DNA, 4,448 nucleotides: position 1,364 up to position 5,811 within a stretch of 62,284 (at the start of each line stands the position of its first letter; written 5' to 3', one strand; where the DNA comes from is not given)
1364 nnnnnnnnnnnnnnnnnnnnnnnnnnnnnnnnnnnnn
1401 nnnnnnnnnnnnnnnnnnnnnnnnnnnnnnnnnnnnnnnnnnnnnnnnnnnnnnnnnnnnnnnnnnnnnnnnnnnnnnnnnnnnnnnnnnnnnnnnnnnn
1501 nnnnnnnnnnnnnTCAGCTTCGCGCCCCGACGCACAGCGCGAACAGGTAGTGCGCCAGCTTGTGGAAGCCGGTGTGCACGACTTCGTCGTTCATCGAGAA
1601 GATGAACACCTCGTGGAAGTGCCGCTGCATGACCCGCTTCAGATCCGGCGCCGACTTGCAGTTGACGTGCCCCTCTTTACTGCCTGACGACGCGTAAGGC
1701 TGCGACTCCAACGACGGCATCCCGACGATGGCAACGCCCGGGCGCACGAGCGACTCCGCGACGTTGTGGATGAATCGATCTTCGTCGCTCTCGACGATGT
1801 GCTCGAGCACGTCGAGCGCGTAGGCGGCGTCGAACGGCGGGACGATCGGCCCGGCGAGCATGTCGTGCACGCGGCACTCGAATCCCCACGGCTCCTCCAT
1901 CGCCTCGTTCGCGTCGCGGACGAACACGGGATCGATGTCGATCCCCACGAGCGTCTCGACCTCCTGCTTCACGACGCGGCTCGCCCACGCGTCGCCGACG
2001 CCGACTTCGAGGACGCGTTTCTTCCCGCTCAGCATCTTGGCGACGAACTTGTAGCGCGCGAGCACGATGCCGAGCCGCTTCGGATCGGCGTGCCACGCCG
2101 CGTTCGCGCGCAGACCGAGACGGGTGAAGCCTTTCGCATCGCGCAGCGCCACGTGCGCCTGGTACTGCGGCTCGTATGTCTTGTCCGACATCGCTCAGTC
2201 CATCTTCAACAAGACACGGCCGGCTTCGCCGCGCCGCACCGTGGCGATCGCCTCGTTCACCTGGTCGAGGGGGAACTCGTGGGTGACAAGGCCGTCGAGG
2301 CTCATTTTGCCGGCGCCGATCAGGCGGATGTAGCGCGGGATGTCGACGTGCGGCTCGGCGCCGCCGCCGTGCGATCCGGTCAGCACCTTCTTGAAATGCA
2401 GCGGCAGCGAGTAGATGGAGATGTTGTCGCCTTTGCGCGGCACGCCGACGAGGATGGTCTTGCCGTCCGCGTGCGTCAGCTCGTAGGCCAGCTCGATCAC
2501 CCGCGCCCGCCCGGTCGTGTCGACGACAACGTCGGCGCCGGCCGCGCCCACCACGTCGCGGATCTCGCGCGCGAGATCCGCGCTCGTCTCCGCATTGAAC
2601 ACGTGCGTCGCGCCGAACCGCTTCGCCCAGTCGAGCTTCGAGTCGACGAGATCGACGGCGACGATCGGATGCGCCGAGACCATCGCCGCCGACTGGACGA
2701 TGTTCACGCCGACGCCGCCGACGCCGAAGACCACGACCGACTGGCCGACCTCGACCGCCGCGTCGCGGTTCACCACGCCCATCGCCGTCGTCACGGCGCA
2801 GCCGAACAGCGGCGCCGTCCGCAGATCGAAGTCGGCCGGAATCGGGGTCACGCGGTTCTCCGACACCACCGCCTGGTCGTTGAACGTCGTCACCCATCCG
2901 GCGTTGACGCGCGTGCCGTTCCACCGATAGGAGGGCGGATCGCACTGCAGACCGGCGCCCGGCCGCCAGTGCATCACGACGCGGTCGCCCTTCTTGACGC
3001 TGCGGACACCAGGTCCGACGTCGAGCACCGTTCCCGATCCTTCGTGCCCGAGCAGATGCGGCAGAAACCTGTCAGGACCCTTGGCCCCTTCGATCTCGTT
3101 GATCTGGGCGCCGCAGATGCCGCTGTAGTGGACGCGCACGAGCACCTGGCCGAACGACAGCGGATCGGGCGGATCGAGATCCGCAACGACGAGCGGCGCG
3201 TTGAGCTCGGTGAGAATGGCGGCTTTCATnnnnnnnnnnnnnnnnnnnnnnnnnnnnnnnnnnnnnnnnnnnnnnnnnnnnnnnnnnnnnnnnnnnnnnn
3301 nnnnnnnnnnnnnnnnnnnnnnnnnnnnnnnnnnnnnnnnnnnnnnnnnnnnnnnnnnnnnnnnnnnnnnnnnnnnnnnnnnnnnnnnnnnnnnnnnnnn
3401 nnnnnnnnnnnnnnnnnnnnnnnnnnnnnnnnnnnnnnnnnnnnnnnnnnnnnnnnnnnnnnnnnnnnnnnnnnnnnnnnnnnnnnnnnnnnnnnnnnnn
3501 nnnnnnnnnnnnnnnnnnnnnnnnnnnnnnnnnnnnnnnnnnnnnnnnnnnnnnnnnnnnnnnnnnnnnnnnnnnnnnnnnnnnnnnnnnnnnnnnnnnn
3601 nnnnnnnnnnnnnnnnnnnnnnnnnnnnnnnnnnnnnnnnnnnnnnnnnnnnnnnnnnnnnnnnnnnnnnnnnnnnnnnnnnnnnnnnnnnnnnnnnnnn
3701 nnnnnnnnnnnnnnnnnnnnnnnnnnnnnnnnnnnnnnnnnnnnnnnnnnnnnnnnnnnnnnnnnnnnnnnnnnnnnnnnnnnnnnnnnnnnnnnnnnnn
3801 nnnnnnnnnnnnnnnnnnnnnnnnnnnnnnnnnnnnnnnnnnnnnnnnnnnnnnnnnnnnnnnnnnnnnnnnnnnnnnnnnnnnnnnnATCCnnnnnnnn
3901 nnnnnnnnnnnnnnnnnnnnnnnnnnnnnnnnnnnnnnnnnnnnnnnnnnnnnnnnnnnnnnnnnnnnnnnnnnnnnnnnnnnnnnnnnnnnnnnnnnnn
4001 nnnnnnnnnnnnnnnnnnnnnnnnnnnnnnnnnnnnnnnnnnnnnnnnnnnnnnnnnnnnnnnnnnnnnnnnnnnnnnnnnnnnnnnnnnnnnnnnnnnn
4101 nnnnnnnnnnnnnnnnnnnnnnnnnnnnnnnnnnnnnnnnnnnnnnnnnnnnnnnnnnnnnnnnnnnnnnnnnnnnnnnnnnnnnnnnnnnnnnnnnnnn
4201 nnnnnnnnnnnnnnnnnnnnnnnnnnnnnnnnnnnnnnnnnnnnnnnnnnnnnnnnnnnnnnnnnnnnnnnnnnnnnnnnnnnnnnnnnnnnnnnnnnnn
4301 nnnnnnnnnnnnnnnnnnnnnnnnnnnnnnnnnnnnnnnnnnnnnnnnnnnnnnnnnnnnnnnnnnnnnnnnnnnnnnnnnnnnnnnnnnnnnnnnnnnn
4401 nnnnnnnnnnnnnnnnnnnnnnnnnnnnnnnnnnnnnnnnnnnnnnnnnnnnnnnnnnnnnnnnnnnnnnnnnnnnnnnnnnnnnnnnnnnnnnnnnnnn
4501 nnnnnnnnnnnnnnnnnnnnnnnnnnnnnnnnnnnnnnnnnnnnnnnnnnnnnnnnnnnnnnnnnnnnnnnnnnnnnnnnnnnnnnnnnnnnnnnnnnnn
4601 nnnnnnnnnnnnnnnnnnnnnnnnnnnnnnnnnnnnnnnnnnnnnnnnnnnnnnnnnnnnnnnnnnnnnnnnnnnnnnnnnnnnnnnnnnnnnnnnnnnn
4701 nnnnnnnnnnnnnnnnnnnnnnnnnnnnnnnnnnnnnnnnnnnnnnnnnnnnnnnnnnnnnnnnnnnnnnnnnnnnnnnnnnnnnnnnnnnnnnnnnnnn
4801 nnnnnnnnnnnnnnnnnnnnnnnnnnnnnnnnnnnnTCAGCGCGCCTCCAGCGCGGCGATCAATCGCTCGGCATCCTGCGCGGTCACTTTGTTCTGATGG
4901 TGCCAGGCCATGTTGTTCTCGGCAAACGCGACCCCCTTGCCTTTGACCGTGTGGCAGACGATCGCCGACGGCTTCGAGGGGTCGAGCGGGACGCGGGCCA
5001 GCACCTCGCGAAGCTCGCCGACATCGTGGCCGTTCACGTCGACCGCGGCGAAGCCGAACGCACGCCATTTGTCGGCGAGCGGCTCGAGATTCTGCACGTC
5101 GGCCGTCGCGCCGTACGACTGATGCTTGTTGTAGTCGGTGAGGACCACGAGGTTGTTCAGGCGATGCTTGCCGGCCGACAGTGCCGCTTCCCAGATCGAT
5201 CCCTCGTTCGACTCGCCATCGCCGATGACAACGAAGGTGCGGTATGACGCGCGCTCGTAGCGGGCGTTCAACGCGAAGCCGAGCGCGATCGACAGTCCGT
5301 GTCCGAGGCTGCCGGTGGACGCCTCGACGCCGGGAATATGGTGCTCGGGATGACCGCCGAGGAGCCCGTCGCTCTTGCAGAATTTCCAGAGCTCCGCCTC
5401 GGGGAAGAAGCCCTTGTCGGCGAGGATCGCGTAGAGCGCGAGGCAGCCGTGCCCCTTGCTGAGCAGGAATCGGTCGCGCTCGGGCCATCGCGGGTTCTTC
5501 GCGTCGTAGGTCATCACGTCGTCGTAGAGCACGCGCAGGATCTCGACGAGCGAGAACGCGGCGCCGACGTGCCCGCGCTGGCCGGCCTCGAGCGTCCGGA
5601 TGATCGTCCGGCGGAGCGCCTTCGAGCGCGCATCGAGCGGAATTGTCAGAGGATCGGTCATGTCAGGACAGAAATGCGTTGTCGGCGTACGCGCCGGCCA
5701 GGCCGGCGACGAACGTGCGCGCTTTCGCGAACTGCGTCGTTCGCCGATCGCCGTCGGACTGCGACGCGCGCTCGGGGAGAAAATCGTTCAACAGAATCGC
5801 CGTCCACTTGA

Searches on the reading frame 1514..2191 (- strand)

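Call 44: search_protein_families(library=pfam, proteins=[window:1514-2191:-], max_evalue=0.0001)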
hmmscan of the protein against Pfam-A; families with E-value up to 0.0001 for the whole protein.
window:1514-2191:- (225 aa): 4 families
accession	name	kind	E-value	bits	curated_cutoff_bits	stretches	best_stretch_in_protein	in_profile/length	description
PF13649.12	Methyltransf_25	-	1.1e-08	36.1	27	1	60-149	1-94/97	Methyltransferase domain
PF08241.18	Methyltransf_11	-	1.3e-07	32.6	21.2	1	61-155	1-94/95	Methyltransferase domain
PF13489.12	Methyltransf_23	-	2.9e-07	30.8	27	1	48-190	14-156/164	Methyltransferase domain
PF08242.18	Methyltransf_12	-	4.3e-06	27.8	30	1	61-151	1-95/98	Methyltransferase domain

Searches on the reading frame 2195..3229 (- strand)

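Call 44: search_protein_families(library=pfam, proteins=[window:2195-3229:-], max_evalue=0.0001)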
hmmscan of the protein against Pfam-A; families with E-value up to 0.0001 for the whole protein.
window:2195-3229:- (344 aa): 4 families
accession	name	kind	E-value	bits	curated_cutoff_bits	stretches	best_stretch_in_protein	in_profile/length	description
PF00107.32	ADH_zinc_N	-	7.2e-24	84.6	31.8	1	172-303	1-126/129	Zinc-binding dehydrogenase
PF08240.17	ADH_N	-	3.9e-17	62.9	23.5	1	27-131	3-103/104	Alcohol dehydrogenase GroES-like domain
PF16912.11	Glu_dehyd_C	-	6.3e-08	32.8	34.9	1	162-328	31-198/211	Glucose dehydrogenase C-terminus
PF13602.12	ADH_zinc_N_2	-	9.4e-08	33.5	27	1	205-336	1-128/134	Zinc-binding dehydrogenase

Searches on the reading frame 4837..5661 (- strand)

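Call 44: search_protein_families(library=pfam, proteins=[window:4837-5661:-], max_evalue=0.0001)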
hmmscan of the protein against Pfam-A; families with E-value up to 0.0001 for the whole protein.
window:4837-5661:- (274 aa): 3 families
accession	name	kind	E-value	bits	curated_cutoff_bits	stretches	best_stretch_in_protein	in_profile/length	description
PF00456.26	Transketolase_N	-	1.1e-43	150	22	1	15-254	8-259/334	Transketolase, thiamine diphosphate binding domain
PF13292.11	DXP_synthase_N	-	4.3e-09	36.5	21.2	1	11-179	20-173/274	1-deoxy-D-xylulose-5-phosphate synthase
PF00676.26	E1_dh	-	4.9e-07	29.4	22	1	116-218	100-201/300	Dehydrogenase E1 component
